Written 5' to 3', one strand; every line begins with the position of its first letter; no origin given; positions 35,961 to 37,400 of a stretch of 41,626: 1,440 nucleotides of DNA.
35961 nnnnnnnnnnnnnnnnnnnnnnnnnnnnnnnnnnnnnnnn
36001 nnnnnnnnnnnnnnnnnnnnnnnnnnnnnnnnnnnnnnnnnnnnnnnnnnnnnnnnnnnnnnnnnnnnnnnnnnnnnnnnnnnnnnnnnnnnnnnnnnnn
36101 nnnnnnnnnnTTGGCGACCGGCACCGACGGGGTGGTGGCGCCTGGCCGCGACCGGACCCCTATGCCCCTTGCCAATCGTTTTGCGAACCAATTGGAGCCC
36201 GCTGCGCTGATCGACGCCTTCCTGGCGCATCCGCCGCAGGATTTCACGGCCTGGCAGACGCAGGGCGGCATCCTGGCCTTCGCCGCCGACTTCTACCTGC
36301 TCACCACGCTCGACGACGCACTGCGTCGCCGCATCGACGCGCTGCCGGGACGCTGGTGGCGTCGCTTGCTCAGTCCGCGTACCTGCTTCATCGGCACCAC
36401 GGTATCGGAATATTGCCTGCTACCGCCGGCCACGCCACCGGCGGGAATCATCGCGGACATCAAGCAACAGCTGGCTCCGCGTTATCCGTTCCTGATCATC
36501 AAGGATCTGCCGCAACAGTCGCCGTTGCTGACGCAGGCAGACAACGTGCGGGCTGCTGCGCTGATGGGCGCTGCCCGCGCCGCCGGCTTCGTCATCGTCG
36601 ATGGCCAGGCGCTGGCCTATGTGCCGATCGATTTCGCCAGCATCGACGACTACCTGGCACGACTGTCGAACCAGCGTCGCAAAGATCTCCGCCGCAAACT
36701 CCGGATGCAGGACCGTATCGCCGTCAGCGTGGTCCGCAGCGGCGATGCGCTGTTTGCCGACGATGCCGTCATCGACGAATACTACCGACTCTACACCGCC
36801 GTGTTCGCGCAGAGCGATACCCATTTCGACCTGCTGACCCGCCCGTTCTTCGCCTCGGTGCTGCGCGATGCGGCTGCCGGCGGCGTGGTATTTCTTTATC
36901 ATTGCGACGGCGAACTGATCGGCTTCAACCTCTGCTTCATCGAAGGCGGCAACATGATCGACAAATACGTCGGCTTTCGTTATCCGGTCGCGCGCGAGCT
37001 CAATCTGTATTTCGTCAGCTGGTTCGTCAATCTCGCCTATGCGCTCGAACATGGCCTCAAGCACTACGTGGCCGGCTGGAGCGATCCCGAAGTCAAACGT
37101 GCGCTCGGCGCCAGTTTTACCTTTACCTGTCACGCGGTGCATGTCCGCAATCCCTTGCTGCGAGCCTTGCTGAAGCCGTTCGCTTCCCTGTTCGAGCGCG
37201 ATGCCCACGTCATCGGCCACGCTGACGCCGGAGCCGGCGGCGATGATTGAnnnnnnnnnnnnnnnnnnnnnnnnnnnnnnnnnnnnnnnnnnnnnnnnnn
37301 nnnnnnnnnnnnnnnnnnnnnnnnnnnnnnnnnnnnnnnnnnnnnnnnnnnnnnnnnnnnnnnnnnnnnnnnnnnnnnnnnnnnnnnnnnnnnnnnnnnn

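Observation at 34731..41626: Convergent operons resembling an uncharacterised aminolipid or amino-glycolipid tailoring pathway (dedicated KS+ACP, omega-aminotransferase, FemAB-like GNAT, arginase-fold hydrolase; DegT plus ArnE/F-like flippase)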

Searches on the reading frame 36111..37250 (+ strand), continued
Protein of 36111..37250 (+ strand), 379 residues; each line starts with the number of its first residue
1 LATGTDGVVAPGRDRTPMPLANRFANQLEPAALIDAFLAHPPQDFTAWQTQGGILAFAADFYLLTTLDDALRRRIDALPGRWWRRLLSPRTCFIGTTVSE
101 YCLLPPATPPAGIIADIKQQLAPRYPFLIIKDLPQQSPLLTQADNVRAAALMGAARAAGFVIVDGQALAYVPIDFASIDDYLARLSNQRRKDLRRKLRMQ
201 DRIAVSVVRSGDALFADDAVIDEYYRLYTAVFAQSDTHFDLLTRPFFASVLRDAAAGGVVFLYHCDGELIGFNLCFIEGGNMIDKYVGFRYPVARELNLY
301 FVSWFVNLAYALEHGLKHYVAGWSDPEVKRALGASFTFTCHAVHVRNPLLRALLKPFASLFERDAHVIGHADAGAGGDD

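Call 87: find_encoding_contigs(protein=P0359, flank=8000, max_places=2)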
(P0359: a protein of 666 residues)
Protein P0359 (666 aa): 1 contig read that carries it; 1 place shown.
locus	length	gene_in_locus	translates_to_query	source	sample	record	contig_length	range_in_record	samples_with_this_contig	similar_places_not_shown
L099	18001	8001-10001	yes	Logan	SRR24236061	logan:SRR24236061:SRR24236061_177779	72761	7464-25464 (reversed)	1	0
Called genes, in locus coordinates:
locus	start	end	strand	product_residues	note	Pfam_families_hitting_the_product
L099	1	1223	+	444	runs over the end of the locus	PF02450:LCAT (weak)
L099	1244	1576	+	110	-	PF28289:BV97_02767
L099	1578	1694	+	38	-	-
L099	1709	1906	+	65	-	PF02694:UPF0060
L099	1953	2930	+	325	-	PF17761:DUF1016_N, PF00565:SNase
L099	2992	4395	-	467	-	PF00202:Aminotran_3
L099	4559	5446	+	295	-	PF00756:Esterase (weak), PF00561:Abhydrolase_1, PF12146:Hydrolase_4, PF12697:Abhydrolase_6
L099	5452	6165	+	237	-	PF06888:Put_Phosphatase, PF12710:HAD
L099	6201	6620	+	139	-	PF00892:EamA, PF10639:TMEM234 (weak)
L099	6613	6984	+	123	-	PF00892:EamA, PF10639:TMEM234 (weak)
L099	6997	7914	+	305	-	PF00487:FA_desaturase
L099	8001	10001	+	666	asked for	PF13480:Acetyltransf_6 (faint)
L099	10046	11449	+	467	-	PF00330:Aconitase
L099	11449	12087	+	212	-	PF00694:Aconitase_C, PF27512:LeuD (faint), PF27434:LeuD_C (weak)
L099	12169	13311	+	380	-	PF13433:Peripla_BP_5, PF13458:Peripla_BP_6, PF01094:ANF_receptor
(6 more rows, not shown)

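Call 93: search_dna_similar(query=window:36162-37250:+, collection=plasmids, mode=protein, max_evalue=1e-20, max_rows=15)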
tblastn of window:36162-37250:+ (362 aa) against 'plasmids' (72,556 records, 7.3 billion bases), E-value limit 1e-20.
Records with a match: 30; places in all: 30; records where one place covers at least 80% of the query: 6.
Best place of each record, by identity: <60% 30.
By first word of the organism name: Rhizobium 16; Agrobacterium 7; Bartonella 5; Xanthomonas 1; Aureimonas 1.
By predicted mobility (MOB-suite, as given by PLSDB): non-mobilizable 15; conjugative 14; mobilizable 1.
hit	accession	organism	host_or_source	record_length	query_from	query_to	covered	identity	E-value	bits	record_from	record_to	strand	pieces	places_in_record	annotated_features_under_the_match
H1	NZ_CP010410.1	Xanthomonas sacchari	cell culture,rice seeds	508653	7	330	90%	53.5%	6e-86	290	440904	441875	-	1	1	GNAT family N-acetyltransferase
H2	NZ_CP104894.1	Bartonella sp. HY406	pure-culture,feces of bat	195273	9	345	93%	47.8%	3e-89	300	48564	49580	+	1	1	GNAT family N-acetyltransferase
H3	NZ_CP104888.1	Bartonella sp. HY761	pure-culture,feces of bat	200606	9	345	93%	47.5%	1e-88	298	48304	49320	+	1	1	peptidogalycan biosysnthesis protein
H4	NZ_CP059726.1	Bartonella sp. HY038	bat,pure culture,feces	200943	9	345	93%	47.5%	1e-80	275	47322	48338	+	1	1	peptidogalycan biosysnthesis protein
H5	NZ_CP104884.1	Bartonella sp. HY328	pure-culture,feces of bat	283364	9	345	93%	46.6%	4e-90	302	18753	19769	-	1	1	GNAT family N-acetyltransferase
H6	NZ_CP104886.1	Bartonella sp. HY329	pure-culture,feces of bat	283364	9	345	93%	46.6%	4e-90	302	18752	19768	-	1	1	GNAT family N-acetyltransferase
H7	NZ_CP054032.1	Rhizobium indicum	Pisum sativum l. (pea),Pure culture,Pea ...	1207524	63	344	78%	30.5%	3e-25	114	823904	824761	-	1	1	record has no annotation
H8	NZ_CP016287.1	Rhizobium leguminosarum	Vavilovia formosa,cell culture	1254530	63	344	78%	30.1%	2e-24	112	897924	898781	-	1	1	record has no annotation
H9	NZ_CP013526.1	Rhizobium phaseoli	Phaseolus vulgaris,Whole ...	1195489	143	346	56%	35.6%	8e-25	113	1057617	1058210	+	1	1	record has no annotation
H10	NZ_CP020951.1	Rhizobium sp. CIAT894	-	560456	143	346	56%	35.6%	3e-24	111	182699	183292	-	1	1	peptidogalycan biosysnthesis protein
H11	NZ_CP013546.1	Rhizobium phaseoli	Phaseolus vulgaris,Whole ...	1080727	143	346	56%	35.6%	4e-24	111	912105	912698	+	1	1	record has no annotation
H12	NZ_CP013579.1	Rhizobium phaseoli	Phaseolus vulgaris,Whole ...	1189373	143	346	56%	35.6%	4e-24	111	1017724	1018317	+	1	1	record has no annotation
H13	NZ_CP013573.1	Rhizobium phaseoli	Phaseolus vulgaris,Whole ...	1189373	143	346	56%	35.6%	4e-24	111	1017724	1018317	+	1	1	record has no annotation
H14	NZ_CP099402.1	Rhizobium sp. Pop5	Phaseolus vulgaris,Cell culture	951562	143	346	56%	35.6%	3e-23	108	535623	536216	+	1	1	GNAT family N-acetyltransferase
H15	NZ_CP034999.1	Rhizobium acidisoli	Phaseolus vulgaris,root nodule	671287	143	344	56%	36.0%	3e-25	114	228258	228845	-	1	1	peptidogalycan biosysnthesis protein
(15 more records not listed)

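Call 94: get_annotated_region(hit=H2, flank=9000)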
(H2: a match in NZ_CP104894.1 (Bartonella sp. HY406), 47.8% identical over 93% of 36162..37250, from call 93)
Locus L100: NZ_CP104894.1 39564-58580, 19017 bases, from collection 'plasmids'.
description: Bartonella sp. HY406 plasmid unnamed1, complete sequence
organism: Bartonella sp. HY406 (NCBI taxid 2979331)
taxonomy: Bacteria; Pseudomonadota; Alphaproteobacteria; Hyphomicrobiales; Bartonellaceae; Bartonella; Bartonella sp. HY406
host: -; source: pure-culture,feces of bat; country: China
typing (MOB-suite, as given by PLSDB): non-mobilizable
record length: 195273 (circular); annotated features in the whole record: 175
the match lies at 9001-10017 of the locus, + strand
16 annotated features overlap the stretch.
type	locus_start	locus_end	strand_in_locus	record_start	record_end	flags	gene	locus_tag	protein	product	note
CDS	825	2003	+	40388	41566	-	-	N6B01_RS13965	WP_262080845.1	MalY/PatB family protein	GO:0009086 - methionine biosynthetic process [Evidence IEA]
CDS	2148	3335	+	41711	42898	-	-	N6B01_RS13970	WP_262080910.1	amino acid permease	GO:0006865 - amino acid transport [Evidence IEA]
CDS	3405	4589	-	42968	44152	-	-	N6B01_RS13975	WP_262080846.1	aromatic amino acid transaminase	GO:0006520 - amino acid metabolic process [Evidence IEA]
CDS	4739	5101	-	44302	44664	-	-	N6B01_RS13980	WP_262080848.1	hypothetical protein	-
CDS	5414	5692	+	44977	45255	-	-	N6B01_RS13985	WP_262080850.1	hypothetical protein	-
CDS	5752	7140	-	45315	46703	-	cycA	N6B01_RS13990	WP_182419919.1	D-serine/D-alanine/glycine transporter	GO:0006865 - amino acid transport [Evidence IEA]; GO:0055085 - transmembrane transport [Evidence IEA]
CDS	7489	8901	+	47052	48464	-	-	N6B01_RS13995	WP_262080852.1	aminotransferase class III-fold pyridoxal phosphate-dependent enzyme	-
CDS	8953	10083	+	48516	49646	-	-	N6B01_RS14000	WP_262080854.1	GNAT family N-acetyltransferase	-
CDS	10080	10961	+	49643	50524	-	-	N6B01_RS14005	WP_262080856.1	hypothetical protein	-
CDS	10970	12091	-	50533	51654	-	-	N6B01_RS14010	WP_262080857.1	hypothetical protein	-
CDS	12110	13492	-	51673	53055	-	-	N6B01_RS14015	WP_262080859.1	MBOAT family O-acyltransferase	-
CDS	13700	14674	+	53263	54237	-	-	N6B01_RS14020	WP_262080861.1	ABC transporter substrate-binding protein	-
CDS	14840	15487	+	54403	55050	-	-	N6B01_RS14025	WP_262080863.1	hypothetical protein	-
CDS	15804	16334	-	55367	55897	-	-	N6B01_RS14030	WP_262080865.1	hypothetical protein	-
CDS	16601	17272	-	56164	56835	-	msrA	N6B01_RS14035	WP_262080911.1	peptide-methionine (S)-S-oxide reductase MsrA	GO:0030091 - protein repair [Evidence IEA]; GO:0006979 - response to oxidative stress [Evidence IEA]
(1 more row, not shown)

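Call 95: get_annotated_region(hit=H1, flank=9000)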
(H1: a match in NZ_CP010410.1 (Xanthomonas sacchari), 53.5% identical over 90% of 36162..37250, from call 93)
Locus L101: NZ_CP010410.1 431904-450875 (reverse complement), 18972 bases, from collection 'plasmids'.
description: Xanthomonas sacchari strain R1 plasmid unnamed, complete sequence
organism: Xanthomonas sacchari (NCBI taxid 56458)
taxonomy: Bacteria; Pseudomonadota; Gammaproteobacteria; Lysobacterales; Lysobacteraceae; Xanthomonas; Xanthomonas sacchari
host: -; source: cell culture,rice seeds; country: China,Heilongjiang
typing (MOB-suite, as given by PLSDB): non-mobilizable
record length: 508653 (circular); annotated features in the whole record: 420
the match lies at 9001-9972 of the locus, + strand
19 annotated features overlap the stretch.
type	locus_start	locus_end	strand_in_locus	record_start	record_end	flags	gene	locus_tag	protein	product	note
CDS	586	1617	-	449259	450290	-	-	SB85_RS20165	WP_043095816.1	4Fe-4S dicluster domain-containing protein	-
CDS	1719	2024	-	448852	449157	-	-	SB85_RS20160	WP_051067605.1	hypothetical protein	-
CDS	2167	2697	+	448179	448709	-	-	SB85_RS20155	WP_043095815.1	group III truncated hemoglobin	-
CDS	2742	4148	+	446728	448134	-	hemN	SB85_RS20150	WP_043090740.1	oxygen-independent coproporphyrinogen III oxidase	GO:0006779 - porphyrin-containing compound biosynthetic process [Evidence IEA]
CDS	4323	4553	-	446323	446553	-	-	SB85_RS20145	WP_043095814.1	hypothetical protein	-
CDS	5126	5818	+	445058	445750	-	-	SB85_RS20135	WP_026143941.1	MtnX-like HAD-IB family phosphatase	-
CDS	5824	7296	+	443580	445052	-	-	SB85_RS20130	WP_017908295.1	aminotransferase class III-fold pyridoxal phosphate-dependent enzyme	-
CDS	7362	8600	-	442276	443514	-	-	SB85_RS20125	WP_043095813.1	beta-ketoacyl-[acyl-carrier-protein] synthase family protein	GO:0006633 - fatty acid biosynthetic process [Evidence IEA]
CDS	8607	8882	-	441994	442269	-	-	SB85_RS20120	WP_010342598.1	acyl carrier protein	GO:0006633 - fatty acid biosynthetic process [Evidence IEA]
CDS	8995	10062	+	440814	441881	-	-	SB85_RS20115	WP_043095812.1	GNAT family N-acetyltransferase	-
CDS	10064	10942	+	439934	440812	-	-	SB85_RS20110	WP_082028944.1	arginase family protein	-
CDS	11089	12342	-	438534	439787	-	-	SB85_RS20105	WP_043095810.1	DegT/DnrJ/EryC1/StrS family aminotransferase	-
CDS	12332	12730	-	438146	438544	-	-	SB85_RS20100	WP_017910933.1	EamA family transporter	-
CDS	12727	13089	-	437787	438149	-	-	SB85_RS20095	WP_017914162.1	EamA family transporter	-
CDS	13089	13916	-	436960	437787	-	-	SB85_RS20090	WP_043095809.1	alpha/beta fold hydrolase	-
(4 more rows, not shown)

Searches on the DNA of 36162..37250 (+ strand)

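Call 92: search_rna_families(sources=[L002, L016, L019, L036, L079, L096, L099], threshold=gathering)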
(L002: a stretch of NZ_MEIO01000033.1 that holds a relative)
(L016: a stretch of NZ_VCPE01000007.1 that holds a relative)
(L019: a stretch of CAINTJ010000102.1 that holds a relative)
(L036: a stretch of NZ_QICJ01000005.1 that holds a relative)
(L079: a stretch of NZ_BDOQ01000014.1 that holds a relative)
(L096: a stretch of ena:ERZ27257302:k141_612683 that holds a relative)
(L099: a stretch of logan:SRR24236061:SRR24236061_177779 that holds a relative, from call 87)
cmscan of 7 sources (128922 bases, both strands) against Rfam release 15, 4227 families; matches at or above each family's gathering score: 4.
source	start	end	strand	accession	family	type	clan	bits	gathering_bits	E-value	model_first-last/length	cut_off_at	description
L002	1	2095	-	RF02541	LSU_rRNA_bacteria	Gene; rRNA;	CL00112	1908.2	50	0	1-2135/2925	3'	Bacterial large subunit ribosomal RNA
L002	2694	4232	-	RF00177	SSU_rRNA_bacteria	Gene; rRNA;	CL00111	1555.9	50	0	1-1533/1533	no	Bacterial small subunit ribosomal RNA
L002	2543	2616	-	RF00005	tRNA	Gene; tRNA;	CL00001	71.8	29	2e-13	1-71/71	no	tRNA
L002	2452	2524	-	RF00005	tRNA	Gene; tRNA;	CL00001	68.5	29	1.6e-12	1-71/71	no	tRNA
